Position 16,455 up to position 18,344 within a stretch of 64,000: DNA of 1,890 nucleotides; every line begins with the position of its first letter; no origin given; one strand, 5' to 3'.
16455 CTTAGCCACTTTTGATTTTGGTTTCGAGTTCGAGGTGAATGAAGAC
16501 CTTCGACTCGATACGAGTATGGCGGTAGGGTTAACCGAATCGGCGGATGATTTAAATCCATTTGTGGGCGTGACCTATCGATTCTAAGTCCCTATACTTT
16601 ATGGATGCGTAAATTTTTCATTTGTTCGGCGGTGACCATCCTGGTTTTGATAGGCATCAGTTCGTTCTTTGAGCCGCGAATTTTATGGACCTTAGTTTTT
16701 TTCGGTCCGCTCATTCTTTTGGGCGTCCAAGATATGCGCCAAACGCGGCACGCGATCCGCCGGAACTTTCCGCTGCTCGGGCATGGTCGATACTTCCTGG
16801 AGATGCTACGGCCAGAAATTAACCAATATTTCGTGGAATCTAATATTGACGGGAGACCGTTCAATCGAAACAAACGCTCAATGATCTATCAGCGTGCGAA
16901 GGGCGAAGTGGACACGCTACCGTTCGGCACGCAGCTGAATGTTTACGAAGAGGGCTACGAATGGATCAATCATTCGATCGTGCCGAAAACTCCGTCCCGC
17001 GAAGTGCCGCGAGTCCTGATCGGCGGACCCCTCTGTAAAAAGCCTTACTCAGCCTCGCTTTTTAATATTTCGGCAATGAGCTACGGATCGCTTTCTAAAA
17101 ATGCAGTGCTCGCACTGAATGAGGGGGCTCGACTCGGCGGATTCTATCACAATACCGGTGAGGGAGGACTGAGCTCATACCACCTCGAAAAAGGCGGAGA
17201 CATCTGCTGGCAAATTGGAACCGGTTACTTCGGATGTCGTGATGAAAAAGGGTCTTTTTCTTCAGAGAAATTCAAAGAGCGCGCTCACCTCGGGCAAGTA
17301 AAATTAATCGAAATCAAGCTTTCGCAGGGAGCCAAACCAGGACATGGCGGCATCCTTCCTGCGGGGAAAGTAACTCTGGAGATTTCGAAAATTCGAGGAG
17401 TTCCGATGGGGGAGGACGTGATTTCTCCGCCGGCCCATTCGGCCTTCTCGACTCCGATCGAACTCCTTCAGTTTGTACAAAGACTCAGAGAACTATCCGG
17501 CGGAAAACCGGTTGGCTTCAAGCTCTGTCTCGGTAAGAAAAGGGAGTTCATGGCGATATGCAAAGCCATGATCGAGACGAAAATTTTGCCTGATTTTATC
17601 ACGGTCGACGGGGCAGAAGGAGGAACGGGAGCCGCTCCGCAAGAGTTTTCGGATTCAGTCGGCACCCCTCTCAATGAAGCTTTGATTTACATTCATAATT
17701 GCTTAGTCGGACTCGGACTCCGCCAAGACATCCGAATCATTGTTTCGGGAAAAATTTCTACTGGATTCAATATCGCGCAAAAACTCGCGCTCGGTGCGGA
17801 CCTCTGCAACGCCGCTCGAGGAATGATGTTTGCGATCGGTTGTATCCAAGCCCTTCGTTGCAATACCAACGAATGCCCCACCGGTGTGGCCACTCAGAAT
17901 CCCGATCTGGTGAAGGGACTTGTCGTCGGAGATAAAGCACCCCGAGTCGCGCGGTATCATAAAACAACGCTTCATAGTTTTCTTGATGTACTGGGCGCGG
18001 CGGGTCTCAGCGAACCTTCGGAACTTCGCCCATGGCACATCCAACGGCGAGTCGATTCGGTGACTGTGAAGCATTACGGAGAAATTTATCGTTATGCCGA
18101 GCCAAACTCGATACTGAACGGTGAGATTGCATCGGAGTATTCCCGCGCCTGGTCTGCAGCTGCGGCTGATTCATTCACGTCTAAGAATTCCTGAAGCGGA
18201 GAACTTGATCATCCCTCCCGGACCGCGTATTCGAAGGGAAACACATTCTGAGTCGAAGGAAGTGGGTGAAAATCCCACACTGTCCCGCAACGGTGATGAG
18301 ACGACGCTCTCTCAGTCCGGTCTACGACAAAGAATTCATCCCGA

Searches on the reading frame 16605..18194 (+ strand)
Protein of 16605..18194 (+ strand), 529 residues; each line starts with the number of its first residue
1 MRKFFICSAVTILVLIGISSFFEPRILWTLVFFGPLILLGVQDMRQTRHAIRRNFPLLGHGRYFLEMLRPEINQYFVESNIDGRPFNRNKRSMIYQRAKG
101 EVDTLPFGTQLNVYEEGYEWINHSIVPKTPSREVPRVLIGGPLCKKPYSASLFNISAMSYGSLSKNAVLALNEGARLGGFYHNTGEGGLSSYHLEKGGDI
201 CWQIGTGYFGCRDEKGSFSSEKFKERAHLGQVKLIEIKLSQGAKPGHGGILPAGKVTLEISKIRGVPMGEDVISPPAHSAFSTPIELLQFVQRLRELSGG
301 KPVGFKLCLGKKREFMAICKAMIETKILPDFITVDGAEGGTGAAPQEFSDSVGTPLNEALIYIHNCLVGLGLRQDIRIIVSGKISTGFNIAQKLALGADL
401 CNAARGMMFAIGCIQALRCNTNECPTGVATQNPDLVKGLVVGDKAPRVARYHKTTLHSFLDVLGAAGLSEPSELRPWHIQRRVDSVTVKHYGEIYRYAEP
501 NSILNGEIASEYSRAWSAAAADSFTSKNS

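Call 51: search_protein_families(library=pfam, proteins=[window:16605-18194:+], max_evalue=0.001)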
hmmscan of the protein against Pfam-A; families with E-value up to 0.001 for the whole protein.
window:16605-18194:+ (529 aa): 1 family
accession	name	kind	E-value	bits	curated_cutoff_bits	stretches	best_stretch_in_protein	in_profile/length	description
PF01645.23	Glu_synthase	-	1.8e-87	294.4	20.4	1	151-467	67-367/369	Conserved region in glutamate synthase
